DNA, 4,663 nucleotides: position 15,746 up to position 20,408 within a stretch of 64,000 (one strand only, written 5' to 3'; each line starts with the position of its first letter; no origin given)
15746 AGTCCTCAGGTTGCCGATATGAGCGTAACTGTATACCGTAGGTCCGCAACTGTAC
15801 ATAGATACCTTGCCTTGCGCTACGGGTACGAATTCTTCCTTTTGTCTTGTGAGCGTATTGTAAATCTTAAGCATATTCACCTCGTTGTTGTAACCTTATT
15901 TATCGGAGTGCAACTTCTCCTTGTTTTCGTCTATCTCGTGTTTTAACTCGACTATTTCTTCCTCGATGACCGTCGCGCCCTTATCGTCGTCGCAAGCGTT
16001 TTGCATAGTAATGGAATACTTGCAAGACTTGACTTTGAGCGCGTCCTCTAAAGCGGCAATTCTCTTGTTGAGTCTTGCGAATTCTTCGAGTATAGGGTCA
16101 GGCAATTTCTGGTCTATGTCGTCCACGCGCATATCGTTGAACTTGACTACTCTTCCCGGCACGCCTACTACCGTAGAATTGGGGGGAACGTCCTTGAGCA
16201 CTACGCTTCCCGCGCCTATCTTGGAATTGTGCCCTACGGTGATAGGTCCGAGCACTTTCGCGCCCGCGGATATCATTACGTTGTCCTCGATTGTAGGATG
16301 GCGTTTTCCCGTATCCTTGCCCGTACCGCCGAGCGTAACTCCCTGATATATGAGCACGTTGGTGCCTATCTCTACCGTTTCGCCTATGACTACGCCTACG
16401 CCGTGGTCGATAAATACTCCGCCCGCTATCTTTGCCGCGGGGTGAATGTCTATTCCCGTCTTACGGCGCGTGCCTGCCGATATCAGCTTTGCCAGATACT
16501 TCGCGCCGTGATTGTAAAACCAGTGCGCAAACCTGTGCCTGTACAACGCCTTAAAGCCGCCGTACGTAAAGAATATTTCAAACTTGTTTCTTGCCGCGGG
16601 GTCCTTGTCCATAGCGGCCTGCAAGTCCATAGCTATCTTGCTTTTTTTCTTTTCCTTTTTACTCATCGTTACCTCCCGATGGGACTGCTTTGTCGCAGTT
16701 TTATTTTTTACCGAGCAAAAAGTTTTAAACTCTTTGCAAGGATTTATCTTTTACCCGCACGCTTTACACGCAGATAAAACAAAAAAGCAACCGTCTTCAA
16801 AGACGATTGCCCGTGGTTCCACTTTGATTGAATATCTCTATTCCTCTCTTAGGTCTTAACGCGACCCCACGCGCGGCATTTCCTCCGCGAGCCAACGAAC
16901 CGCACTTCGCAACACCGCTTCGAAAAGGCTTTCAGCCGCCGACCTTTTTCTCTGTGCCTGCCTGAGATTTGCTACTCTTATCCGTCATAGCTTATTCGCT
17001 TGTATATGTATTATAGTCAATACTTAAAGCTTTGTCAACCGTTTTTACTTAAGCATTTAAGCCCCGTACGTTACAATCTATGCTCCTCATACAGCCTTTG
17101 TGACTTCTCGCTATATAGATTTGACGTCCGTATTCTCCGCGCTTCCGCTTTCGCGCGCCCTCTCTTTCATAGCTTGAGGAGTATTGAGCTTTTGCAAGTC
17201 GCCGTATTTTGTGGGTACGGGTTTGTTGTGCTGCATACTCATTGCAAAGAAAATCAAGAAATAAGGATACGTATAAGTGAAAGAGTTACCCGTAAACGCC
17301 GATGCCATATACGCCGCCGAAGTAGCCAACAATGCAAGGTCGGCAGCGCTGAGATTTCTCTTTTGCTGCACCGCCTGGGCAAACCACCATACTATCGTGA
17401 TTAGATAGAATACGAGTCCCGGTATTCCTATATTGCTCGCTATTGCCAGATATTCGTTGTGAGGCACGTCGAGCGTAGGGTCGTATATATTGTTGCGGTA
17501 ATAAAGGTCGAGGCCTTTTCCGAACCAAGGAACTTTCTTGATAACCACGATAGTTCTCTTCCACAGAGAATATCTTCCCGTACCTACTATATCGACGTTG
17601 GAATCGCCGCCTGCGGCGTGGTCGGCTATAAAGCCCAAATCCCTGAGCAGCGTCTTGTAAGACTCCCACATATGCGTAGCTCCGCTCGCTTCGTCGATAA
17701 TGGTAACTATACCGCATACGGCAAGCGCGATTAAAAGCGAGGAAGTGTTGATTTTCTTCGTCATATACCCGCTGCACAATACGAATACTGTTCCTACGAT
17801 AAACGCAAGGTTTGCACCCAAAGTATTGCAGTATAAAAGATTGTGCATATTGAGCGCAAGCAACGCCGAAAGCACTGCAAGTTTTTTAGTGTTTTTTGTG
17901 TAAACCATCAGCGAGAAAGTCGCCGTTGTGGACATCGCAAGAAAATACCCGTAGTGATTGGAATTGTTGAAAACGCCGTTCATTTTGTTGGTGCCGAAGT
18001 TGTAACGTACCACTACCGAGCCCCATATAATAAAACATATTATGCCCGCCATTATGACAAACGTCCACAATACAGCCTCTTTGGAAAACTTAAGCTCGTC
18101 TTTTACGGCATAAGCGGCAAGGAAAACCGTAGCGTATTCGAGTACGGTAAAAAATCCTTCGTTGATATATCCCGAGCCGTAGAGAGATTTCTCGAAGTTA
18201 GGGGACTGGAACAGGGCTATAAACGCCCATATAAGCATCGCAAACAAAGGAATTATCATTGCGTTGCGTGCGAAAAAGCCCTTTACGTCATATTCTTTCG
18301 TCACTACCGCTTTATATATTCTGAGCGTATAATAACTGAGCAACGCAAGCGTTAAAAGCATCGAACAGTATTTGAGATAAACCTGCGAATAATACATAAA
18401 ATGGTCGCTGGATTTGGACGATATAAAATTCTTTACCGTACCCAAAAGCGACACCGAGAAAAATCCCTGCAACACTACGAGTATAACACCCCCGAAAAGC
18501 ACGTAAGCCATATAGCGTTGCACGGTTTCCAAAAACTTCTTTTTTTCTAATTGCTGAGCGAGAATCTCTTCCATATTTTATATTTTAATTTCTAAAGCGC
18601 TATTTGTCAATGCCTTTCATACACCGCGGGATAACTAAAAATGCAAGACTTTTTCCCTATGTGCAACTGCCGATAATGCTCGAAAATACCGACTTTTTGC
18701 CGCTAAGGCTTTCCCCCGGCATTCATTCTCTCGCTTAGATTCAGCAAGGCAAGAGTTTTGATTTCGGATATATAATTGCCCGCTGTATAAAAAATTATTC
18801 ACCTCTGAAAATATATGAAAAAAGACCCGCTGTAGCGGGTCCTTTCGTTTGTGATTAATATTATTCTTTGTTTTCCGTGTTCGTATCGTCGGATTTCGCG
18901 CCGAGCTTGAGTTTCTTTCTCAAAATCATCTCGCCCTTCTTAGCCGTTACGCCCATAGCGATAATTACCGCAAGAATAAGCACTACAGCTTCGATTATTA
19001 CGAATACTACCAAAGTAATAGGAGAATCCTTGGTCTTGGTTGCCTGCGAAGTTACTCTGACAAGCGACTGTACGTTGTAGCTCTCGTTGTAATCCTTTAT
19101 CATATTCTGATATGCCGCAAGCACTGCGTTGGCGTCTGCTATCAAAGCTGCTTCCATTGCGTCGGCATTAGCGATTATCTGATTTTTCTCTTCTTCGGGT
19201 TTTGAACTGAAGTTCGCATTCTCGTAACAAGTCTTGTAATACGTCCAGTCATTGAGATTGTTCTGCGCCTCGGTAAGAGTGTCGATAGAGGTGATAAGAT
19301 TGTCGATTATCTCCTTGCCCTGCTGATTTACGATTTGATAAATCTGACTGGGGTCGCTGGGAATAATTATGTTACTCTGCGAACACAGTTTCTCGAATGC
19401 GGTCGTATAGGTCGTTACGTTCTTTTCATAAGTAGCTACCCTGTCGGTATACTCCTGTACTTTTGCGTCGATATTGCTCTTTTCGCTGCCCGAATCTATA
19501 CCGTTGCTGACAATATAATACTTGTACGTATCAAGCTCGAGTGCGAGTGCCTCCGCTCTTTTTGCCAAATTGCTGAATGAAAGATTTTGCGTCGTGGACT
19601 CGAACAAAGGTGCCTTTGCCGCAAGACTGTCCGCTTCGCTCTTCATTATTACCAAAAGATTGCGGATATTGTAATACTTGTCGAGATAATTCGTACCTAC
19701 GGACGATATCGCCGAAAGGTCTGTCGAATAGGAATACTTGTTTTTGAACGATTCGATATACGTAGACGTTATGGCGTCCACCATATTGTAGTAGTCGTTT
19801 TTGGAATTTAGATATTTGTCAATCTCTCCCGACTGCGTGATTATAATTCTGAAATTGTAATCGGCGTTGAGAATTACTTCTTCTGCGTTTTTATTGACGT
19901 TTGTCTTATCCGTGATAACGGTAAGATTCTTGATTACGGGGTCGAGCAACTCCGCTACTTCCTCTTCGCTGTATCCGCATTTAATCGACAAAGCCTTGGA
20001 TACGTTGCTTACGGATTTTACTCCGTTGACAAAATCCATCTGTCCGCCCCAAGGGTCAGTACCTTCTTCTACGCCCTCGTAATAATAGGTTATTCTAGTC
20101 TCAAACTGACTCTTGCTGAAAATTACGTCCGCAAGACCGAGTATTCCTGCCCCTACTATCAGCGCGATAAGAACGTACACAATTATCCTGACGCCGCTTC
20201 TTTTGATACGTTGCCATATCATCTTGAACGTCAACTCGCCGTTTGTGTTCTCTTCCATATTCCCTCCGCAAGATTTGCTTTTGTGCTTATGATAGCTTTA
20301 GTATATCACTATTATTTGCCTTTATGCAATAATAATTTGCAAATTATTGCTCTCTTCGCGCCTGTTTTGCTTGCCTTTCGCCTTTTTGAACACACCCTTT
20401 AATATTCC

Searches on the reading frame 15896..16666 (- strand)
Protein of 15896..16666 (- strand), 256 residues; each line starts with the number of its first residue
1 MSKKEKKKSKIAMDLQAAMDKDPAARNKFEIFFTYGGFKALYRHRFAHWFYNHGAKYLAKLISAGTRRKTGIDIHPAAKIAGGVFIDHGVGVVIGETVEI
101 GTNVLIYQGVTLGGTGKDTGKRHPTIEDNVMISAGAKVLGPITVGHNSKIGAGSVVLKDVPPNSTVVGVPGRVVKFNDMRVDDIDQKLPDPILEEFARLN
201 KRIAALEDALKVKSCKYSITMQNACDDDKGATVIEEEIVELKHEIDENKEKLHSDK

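Call 8: search_protein_families(library=pfam, proteins=[window:15896-16666:-])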
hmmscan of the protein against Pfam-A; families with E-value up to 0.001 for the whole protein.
window:15896-16666:- (256 aa): 3 families
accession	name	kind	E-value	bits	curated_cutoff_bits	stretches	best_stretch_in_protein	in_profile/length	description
PF00132.30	Hexapep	-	4.2e-13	48.8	27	1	123-157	1-35/36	Bacterial transferase hexapeptide (six repeats)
PF14602.12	Hexapep_2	-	2.5e-06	27.5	27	1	125-157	3-33/34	Hexapeptide repeat of succinyl-transferase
PF06426.19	SATase_N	-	0.00019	22.1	21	1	3-41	65-103/105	Serine acetyltransferase, N-terminal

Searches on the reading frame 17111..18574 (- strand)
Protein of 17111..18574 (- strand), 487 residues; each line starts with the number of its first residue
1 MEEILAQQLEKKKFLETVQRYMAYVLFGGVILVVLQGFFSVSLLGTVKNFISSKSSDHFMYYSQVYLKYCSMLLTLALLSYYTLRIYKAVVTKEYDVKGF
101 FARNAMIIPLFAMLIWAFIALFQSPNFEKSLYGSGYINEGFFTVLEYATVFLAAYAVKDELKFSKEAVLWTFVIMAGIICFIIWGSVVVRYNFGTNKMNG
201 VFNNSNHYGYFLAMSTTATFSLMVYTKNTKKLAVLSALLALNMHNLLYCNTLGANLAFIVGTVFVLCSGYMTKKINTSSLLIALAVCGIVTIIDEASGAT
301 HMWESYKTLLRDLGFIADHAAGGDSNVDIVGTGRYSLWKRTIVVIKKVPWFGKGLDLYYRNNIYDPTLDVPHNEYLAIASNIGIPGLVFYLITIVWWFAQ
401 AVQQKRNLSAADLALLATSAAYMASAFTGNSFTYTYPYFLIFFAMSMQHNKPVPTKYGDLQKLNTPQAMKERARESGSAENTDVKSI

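Call 8: search_protein_families(library=pfam, proteins=[window:17111-18574:-])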
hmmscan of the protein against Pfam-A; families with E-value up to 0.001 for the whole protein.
window:17111-18574:- (487 aa): 1 family
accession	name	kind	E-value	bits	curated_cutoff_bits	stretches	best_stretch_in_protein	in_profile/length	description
PF04932.20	Wzy_C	-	1.3e-13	51.4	31.7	1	244-391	8-149/149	O-Antigen ligase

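Call 78: search_protein_families(library=ncbifam, proteins=[window:17111-18574:-], max_evalue=0.01)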
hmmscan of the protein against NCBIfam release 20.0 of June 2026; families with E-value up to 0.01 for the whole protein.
window:17111-18574:- (487 aa): 0 families

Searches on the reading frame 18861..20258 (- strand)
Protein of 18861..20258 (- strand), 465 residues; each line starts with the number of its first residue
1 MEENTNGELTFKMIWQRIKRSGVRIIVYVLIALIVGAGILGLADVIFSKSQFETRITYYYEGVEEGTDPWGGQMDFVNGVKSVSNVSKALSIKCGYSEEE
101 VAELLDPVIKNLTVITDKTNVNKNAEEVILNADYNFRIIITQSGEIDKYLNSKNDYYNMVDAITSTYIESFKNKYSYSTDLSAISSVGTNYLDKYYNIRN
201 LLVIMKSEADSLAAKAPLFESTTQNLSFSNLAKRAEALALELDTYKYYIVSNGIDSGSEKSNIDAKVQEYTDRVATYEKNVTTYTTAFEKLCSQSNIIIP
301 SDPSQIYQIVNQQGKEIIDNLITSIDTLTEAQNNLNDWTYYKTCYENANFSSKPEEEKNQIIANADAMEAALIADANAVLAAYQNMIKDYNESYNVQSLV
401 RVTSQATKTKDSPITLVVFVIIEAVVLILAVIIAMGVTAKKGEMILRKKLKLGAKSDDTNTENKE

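Call 8: search_protein_families(library=pfam, proteins=[window:18861-20258:-])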
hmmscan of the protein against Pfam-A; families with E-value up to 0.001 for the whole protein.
window:18861-20258:- (465 aa): 0 families

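Call 78: search_protein_families(library=ncbifam, proteins=[window:18861-20258:-], max_evalue=0.01)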
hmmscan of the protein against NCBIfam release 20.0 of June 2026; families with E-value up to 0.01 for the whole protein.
window:18861-20258:- (465 aa): 1 family
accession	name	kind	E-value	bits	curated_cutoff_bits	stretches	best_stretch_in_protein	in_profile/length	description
NF041931.2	MzaA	equivalog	0.0048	15.8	800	1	76-152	247-322/726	MZA anti-phage system associated sigma-70 family RNA polymerase sigma factor MzaA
